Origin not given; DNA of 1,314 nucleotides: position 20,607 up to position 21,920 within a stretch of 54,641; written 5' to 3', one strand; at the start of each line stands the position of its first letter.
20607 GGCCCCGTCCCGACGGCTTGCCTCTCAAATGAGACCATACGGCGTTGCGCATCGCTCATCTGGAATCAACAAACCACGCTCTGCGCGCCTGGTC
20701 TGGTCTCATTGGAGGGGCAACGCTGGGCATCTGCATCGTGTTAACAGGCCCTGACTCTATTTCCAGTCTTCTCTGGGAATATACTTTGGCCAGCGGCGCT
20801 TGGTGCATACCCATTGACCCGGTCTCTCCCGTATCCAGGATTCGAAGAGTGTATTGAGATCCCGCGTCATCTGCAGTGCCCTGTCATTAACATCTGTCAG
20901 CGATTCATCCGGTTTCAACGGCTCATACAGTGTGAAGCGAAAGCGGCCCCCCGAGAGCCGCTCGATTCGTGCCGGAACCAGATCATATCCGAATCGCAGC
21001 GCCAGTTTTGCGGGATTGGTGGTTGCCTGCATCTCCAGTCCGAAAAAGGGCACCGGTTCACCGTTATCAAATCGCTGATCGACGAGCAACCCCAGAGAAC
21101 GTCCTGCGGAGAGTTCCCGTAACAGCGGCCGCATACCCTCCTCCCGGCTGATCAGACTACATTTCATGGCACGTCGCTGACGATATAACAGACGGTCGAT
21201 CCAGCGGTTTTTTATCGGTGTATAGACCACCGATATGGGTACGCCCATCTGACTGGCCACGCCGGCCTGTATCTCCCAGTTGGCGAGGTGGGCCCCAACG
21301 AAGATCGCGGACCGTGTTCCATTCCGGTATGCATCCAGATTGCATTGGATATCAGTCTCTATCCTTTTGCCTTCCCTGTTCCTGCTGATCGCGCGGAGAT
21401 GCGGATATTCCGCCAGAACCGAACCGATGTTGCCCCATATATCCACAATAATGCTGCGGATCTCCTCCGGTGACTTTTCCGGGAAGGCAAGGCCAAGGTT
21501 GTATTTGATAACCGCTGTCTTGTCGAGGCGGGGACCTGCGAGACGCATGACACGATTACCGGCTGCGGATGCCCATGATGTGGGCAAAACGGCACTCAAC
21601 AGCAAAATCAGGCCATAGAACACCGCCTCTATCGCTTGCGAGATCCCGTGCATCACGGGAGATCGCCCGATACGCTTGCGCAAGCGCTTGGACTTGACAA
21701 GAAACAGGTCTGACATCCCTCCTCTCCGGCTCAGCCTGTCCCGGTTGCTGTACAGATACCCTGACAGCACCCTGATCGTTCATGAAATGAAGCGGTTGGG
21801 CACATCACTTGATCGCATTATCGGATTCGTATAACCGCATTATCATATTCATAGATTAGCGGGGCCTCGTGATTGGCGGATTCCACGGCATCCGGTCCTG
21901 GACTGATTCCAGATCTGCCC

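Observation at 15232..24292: Island with four sulfotransferases plus lipid A-type acyltransferase, two glycosyltransferase-like genes and an oxygenase: candidate multiply sulfated envelope glycolipid pathway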

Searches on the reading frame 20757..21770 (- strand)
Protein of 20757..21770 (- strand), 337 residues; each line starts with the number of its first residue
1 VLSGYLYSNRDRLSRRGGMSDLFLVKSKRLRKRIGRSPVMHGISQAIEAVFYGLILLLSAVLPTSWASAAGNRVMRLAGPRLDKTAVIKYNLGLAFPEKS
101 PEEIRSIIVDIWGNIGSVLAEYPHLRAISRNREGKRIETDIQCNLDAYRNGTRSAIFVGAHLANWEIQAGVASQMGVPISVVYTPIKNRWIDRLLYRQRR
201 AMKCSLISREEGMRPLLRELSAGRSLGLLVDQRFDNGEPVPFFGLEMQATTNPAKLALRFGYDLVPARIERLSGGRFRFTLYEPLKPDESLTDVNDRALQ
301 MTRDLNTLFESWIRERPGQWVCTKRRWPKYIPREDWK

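Call 3: search_protein_families(library=pfam, proteins=[window:20757-21770:-], max_evalue=0.01)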
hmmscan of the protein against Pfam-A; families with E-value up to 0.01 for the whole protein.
window:20757-21770:- (337 aa): 1 family
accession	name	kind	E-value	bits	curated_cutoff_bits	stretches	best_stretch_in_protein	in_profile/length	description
PF03279.18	Lip_A_acyltrans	-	1.5e-45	156.1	22.3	1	51-327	18-293/295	Bacterial lipid A biosynthesis acyltransferase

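Call 4: search_protein_families(library=ncbifam, proteins=[window:20757-21770:-], max_evalue=0.01)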
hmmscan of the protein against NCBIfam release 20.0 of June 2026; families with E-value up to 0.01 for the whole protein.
window:20757-21770:- (337 aa): 17 families
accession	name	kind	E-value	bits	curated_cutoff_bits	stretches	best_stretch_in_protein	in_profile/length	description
NF005120.0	PRK06553.1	equivalog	2.1e-56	191.5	273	1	42-327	17-306/308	lipid A biosynthesis lauroyl acyltransferase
NF006270.0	PRK08419.1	equivalog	8.2e-34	117.3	248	1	49-330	8-291/298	lipid A biosynthesis lauroyl acyltransferase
NF005150.0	PRK06628.1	equivalog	1.6e-28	99.9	350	1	89-329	54-290/290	lipid A biosynthesis lauroyl acyltransferase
NF006487.0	PRK08905.1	equivalog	3.3e-22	78.9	281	1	55-327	6-273/290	lysophospholipid acyltransferase family protein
TIGR02207.1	lipid_A_htrB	subfamily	6.1e-22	78.4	297.8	1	54-327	19-291/303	LpxL/LpxP family Kdo(2)-lipid IV(A) lauroyl/palmitoleoyl acyltransferase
NF005399.0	PRK06946.1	subfamily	7.6e-21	74.6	343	1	54-327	12-283/294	lipid A biosynthesis lauroyl acyltransferase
NF005340.0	PRK06860.1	subfamily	1e-16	61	398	1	56-327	29-297/309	lipid A biosynthesis lauroyl acyltransferase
NF006432.0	PRK08706.1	equivalog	3.8e-16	59.2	384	1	50-327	7-278/289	lipid A biosynthesis lauroyl acyltransferase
NF006507.0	PRK08943.1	subfamily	3.8e-16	59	337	1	55-321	33-298/322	lipid A biosynthesis (KDO)2-(lauroyl)-lipid IVA acyltransferase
TIGR02208.1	lipid_A_msbB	equivalog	8.5e-16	58.1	336.05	1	55-321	23-288/305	lauroyl-Kdo(2)-lipid IV(A) myristoyltransferase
NF005919.0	PRK07920.1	equivalog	1.4e-15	57.1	209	1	49-329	12-295/311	phosphatidylinositol mannoside acyltransferase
NF004569.0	PRK05906.1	equivalog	3.4e-15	55.8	439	1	153-330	140-315/454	lipid A biosynthesis lauroyl acyltransferase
NF006438.0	PRK08734.1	equivalog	4.7e-15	55.4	363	1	85-328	44-286/305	lauroyl acyltransferase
NF004191.0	PRK05646.1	equivalog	1.3e-13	50.8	491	1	66-327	39-295/310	lipid A biosynthesis lauroyl acyltransferase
NF005952.0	PRK08025.1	equivalog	1.8e-11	43.7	517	1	51-327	20-294/306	kdo(2)-lipid IV(A) palmitoleoyltransferase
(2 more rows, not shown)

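Call 69: find_homologous_proteins(query=window:20757-21716:-, max_evalue=0.001)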
Query window:20757-21716:- (319 aa): 1117 proteins with E <= 0.001 among 3594 candidates; the best 120 are listed.
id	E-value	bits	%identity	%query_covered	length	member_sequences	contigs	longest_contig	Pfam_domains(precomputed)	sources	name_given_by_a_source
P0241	5.8e-211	717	99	100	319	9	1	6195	PF03279.19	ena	-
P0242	7.2e-101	356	51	96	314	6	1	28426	PF03279.19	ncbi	ncbi:MAG: lauroyl acyltransferase [Gammaproteobacteria bacterium]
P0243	7.5e-101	356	51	97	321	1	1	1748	PF03279.19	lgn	-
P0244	6.5e-100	352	50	96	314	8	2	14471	PF03279.19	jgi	jgi:KDO2-lipid IV(A) lauroyltransferase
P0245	8.1e-100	352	51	96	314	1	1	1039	PF03279.19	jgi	-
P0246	1.5e-98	348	50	97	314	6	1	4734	PF03279.19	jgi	jgi:KDO2-lipid IV(A) lauroyltransferase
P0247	2.0e-98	348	52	97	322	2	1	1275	PF03279.19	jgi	jgi:KDO2-lipid IV(A) lauroyltransferase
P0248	2.1e-98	347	50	96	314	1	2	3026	PF03279.19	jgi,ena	jgi:KDO2-lipid IV(A) lauroyltransferase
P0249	2.4e-98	347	50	96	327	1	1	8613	PF03279.19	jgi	jgi:KDO2-lipid IV(A) lauroyltransferase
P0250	3.5e-98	347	50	96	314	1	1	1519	PF03279.19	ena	-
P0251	3.8e-98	347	50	97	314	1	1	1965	PF03279.19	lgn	-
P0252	7.5e-98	346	50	97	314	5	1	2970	PF03279.19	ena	-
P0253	9.7e-98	345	50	96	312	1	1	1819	PF03279.19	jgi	jgi:KDO2-lipid IV(A) lauroyltransferase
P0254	1.3e-97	345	50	94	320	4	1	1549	PF03279.19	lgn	-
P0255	1.6e-97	345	49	96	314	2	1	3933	PF03279.19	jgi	jgi:KDO2-lipid IV(A) lauroyltransferase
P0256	1.9e-97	344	50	97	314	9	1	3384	PF03279.19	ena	-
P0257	2.0e-97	344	50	97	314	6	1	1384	PF03279.19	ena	-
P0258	2.1e-97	344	50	97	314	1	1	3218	PF03279.19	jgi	jgi:KDO2-lipid IV(A) lauroyltransferase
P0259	4.2e-97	343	50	97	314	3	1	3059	PF03279.19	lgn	-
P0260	4.3e-97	343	49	96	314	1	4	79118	PF03279.19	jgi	jgi:KDO2-lipid IV(A) lauroyltransferase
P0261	9.0e-97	342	50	97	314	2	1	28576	PF03279.19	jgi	jgi:KDO2-lipid IV(A) lauroyltransferase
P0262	1.1e-96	342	49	99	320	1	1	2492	PF03279.19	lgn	-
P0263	4.9e-96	340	49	96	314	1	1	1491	PF03279.19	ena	-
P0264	5.8e-96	339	52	93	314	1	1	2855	PF03279.19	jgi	-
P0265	6.0e-96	339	49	97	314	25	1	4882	PF03279.19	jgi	jgi:KDO2-lipid IV(A) lauroyltransferase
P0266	9.3e-96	339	53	97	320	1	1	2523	PF03279.19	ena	-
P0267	1.2e-95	339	52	97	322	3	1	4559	PF03279.19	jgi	jgi:Kdo2-lipid IVA lauroyltransferase/acyltransferase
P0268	1.2e-95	338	49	96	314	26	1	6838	PF03279.19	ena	-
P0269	1.4e-95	338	50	97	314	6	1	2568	PF03279.19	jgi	jgi:KDO2-lipid IV(A) lauroyltransferase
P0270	1.8e-95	338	49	97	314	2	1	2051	PF03279.19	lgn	-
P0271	2.4e-95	337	49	96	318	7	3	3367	PF03279.19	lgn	-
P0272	2.4e-95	337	50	97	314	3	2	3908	PF03279.19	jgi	jgi:KDO2-lipid IV(A) lauroyltransferase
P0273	3.2e-95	337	49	97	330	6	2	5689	PF03279.19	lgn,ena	-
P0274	4.1e-95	337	49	97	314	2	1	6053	PF03279.19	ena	-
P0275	4.3e-95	337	51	97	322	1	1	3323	PF03279.19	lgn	-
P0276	4.6e-95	337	49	96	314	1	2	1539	PF03279.19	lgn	-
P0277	6.1e-95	336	51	97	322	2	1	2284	PF03279.19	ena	-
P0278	7.0e-95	336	49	96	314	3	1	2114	PF03279.19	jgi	jgi:Kdo2-lipid IVA lauroyltransferase/acyltransferase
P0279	8.7e-95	336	49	96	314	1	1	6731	PF03279.19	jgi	jgi:Kdo2-lipid IVA lauroyltransferase/acyltransferase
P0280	1.3e-94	335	49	97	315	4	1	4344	PF03279.19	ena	-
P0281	1.8e-94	335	48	97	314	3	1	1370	PF03279.19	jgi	jgi:Kdo2-lipid IVA lauroyltransferase/acyltransferase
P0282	2.2e-94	334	48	96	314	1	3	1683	PF03279.19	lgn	-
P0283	2.4e-94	334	50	97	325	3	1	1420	PF03279.19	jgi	jgi:Kdo2-lipid IVA lauroyltransferase/acyltransferase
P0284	2.5e-94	334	49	96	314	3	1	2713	PF03279.19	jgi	jgi:KDO2-lipid IV(A) lauroyltransferase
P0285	2.7e-94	334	49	97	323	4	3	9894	PF03279.19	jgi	jgi:KDO2-lipid IV(A) lauroyltransferase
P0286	3.0e-94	334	49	97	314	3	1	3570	PF03279.19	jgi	jgi:KDO2-lipid IV(A) lauroyltransferase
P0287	3.0e-94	334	49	96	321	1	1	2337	PF03279.19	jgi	-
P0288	3.2e-94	334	49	96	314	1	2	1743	PF03279.19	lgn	-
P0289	4.1e-94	333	48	99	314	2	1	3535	PF03279.19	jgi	jgi:Kdo2-lipid IVA lauroyltransferase/acyltransferase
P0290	4.5e-94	333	50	96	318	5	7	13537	PF03279.19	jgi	jgi:KDO2-lipid IV(A) lauroyltransferase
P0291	4.9e-94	333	50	98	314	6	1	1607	PF03279.19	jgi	jgi:KDO2-lipid IV(A) lauroyltransferase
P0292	5.0e-94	333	50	97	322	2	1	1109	PF03279.19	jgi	jgi:Kdo2-lipid IVA lauroyltransferase/acyltransferase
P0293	5.6e-94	333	48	96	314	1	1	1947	PF03279.19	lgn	-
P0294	6.0e-94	333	49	97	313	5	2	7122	PF03279.19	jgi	jgi:KDO2-lipid IV(A) lauroyltransferase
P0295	7.9e-94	332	49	97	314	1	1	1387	PF03279.19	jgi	jgi:KDO2-lipid IV(A) lauroyltransferase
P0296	8.5e-94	332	49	97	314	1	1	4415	PF03279.19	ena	-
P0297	9.9e-94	332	57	82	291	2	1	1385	PF03279.19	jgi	jgi:KDO2-lipid IV(A) lauroyltransferase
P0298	1.0e-93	332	49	97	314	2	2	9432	PF03279.19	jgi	jgi:KDO2-lipid IV(A) lauroyltransferase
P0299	1.3e-93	332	48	97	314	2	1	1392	PF03279.19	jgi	jgi:KDO2-lipid IV(A) lauroyltransferase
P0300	1.4e-93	332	51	98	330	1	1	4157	PF03279.19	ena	-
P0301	1.9e-93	331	48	96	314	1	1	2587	PF03279.19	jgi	jgi:KDO2-lipid IV(A) lauroyltransferase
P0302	1.9e-93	331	50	98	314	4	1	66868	PF03279.19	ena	-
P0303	2.4e-93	331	51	97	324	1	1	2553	PF03279.19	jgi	jgi:Kdo2-lipid IVA lauroyltransferase/acyltransferase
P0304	2.5e-93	331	53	82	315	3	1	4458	PF03279.19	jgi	-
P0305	2.7e-93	331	48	96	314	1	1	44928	PF03279.19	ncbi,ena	-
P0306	2.9e-93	331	49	96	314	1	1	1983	PF03279.19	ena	-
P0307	3.2e-93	330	53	81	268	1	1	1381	PF03279.19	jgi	jgi:KDO2-lipid IV(A) lauroyltransferase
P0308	3.5e-93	330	47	98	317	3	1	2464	PF03279.19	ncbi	-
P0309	3.6e-93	330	47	96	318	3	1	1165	PF03279.19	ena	-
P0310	3.6e-93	330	50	97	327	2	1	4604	PF03279.19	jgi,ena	jgi:KDO2-lipid IV(A) lauroyltransferase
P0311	3.8e-93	330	48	97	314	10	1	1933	PF03279.19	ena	-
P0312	4.0e-93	330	50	93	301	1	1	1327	PF03279.19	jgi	jgi:KDO2-lipid IV(A) lauroyltransferase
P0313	4.5e-93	330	52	93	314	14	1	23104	PF03279.19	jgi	-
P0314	5.0e-93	330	49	96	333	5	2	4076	PF03279.19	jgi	-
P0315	6.8e-93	329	48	97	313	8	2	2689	PF03279.19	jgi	jgi:KDO2-lipid IV(A) lauroyltransferase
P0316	7.0e-93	329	52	85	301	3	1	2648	PF03279.19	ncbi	-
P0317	7.2e-93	329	50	99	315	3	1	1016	PF03279.19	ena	-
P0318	7.9e-93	329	50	95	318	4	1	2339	PF03279.19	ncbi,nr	ncbi:MAG TPA: lysophospholipid acyltransferase family protein, partial [Burkholderiales bacterium]|n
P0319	8.2e-93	329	50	93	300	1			PF03279.19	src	-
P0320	8.2e-93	329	49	97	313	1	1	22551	PF03279.19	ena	-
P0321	9.7e-93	329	48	97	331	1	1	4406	PF03279.19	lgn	-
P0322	1.1e-92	329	48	99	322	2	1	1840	PF03279.19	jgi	jgi:KDO2-lipid IV(A) lauroyltransferase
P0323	1.4e-92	328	51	92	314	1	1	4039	PF03279.19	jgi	-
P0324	1.7e-92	328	50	97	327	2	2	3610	PF03279.19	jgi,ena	jgi:KDO2-lipid IV(A) lauroyltransferase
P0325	1.9e-92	328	49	97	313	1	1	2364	PF03279.19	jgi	jgi:KDO2-lipid IV(A) lauroyltransferase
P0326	2.6e-92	327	48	96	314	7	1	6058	PF03279.19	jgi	jgi:Kdo2-lipid IVA lauroyltransferase/acyltransferase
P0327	2.8e-92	327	49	99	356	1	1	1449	PF03279.19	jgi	jgi:KDO2-lipid IV(A) lauroyltransferase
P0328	3.0e-92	327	49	96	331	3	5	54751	PF03279.19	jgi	jgi:KDO2-lipid IV(A) lauroyltransferase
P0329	3.1e-92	327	49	97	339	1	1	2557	PF03279.19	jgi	jgi:KDO2-lipid IV(A) lauroyltransferase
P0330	3.9e-92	327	50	97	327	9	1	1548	PF03279.19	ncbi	-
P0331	4.3e-92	327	50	98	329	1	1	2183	PF03279.19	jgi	jgi:Kdo2-lipid IVA lauroyltransferase/acyltransferase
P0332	4.5e-92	327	54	80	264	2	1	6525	PF03279.19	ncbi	-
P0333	5.8e-92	326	52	84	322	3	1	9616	PF03279.19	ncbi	-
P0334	6.2e-92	326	50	97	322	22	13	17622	PF03279.19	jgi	jgi:KDO2-lipid IV(A) lauroyltransferase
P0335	7.1e-92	326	48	96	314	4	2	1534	PF03279.19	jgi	jgi:KDO2-lipid IV(A) lauroyltransferase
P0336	8.5e-92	326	50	94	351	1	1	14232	PF03279.19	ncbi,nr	ncbi:MAG: lysophospholipid acyltransferase family protein [Gammaproteobacteria bacterium]|nr:MAG: ly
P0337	9.3e-92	326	49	97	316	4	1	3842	PF03279.19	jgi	jgi:KDO2-lipid IV(A) lauroyltransferase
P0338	1.1e-91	325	48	99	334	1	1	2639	PF03279.19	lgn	-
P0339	1.1e-91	325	50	97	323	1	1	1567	PF03279.19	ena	-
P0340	1.7e-91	325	50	97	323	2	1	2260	PF03279.19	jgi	jgi:Kdo2-lipid IVA lauroyltransferase/acyltransferase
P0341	1.7e-91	325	46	100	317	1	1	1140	PF03279.19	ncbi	-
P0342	1.8e-91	325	47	97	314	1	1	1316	PF03279.19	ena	-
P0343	2.0e-91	325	50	98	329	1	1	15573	PF03279.19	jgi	jgi:KDO2-lipid IV(A) lauroyltransferase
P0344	2.0e-91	325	48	94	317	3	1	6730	PF03279.19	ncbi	-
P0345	2.4e-91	324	49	96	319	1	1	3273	PF03279.19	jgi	jgi:KDO2-lipid IV(A) lauroyltransferase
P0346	2.8e-91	324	50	97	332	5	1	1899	PF03279.19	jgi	jgi:KDO2-lipid IV(A) lauroyltransferase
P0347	3.5e-91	324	48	96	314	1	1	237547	PF03279.19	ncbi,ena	-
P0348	4.0e-91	324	48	98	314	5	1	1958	PF03279.19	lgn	-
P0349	4.4e-91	323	48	97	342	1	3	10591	PF03279.19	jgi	jgi:KDO2-lipid IV(A) lauroyltransferase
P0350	4.7e-91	323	46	96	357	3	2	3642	PF03279.19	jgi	jgi:KDO2-lipid IV(A) lauroyltransferase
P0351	4.9e-91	323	49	96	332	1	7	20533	PF03279.19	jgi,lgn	jgi:KDO2-lipid IV(A) lauroyltransferase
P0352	5.1e-91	323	48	97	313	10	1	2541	PF03279.19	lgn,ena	-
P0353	5.4e-91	323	48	96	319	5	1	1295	PF03279.19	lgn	-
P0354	5.9e-91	323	48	97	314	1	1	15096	PF03279.19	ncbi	-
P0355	6.0e-91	323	47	100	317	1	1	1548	PF03279.19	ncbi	-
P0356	6.3e-91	323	48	97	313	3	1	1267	PF03279.19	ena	-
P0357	6.6e-91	323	50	98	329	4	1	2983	PF03279.19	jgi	jgi:Kdo2-lipid IVA lauroyltransferase/acyltransferase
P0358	6.8e-91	323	52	92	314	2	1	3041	PF03279.19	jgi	-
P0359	8.1e-91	323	49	94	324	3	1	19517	PF03279.19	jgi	-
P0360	8.2e-91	323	49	96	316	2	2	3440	PF03279.19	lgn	-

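Call 70: find_encoding_contigs(protein=P0347, flank=10000, max_places=2)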
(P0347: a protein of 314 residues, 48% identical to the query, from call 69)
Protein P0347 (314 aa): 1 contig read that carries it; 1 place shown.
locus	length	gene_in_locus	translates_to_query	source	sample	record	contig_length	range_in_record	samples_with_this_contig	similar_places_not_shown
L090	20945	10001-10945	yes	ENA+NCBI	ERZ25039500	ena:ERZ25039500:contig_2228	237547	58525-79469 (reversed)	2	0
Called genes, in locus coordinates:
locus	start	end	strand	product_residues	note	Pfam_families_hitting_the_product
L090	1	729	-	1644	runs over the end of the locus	PF00027:cNMP_binding, PF00581:Rhodanese, PF03781:FGE-sulfatase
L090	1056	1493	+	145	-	PF13474:SnoaL_3, PF14534:DUF4440 (weak), PF12680:SnoaL_2 (weak)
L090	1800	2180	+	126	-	PF00216:Bac_DNA_binding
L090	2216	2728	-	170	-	PF05099:TerB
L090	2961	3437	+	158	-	-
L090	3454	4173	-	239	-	PF16537:T2SSB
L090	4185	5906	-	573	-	PF13191:AAA_16, PF13604:AAA_30 (weak), PF13245:AAA_19 (faint), PF13401:AAA_22, PF21327:GspA_C39-like (weak), PF01471:PG_binding_1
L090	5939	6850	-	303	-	PF00685:Sulfotransfer_1, PF13469:Sulfotransfer_3 (faint)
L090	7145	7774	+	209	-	PF13640:2OG-FeII_Oxy_3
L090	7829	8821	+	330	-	PF00685:Sulfotransfer_1, PF13469:Sulfotransfer_3 (faint)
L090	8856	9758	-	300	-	-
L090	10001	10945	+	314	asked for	PF03279:Lip_A_acyltrans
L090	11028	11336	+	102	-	-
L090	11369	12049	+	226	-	PF00685:Sulfotransfer_1 (weak), PF13469:Sulfotransfer_3 (faint)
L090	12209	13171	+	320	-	PF13469:Sulfotransfer_3 (faint), PF00685:Sulfotransfer_1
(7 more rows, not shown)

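Call 71: find_encoding_contigs(protein=P0302, flank=10000, max_places=2)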
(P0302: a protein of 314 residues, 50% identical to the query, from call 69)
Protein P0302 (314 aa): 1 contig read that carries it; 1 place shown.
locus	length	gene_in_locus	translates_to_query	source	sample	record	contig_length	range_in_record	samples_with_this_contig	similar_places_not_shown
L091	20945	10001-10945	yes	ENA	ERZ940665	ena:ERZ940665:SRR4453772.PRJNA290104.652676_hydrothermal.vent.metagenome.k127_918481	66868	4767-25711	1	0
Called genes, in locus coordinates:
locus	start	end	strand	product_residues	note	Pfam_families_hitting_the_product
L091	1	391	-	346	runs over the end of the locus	PF00146:NADHdh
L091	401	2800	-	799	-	PF13510:Fer2_4, PF10588:NADH-G_4Fe-4S_3, PF22117:Fer4_Nqo3, PF22151:Fer4_NDSU1, PF00384:Molybdopterin, PF01568:Molydop_binding (weak)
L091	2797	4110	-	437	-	PF01512:Complex1_51K, PF10531:SLBB, PF22461:SLBB_2, PF10589:NADH_4Fe-4S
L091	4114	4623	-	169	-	PF01257:2Fe-2S_thioredx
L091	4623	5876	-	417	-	PF00346:Complex1_49kDa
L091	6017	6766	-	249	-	PF00329:Complex1_30kDa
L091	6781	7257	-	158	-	PF01058:Oxidored_q6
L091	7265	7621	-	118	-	PF00507:Oxidored_q4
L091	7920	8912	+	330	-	PF00685:Sulfotransfer_1, PF13469:Sulfotransfer_3 (weak)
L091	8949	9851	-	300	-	-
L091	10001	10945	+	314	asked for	PF03279:Lip_A_acyltrans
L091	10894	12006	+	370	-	PF00685:Sulfotransfer_1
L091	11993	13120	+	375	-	PF06258:Mito_fiss_Elm1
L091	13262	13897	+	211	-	PF13640:2OG-FeII_Oxy_3, PF13661:2OG-FeII_Oxy_4 (weak)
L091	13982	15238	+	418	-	PF13439:Glyco_transf_4, PF13579:Glyco_trans_4_4, PF00534:Glycos_transf_1, PF13692:Glyco_trans_1_4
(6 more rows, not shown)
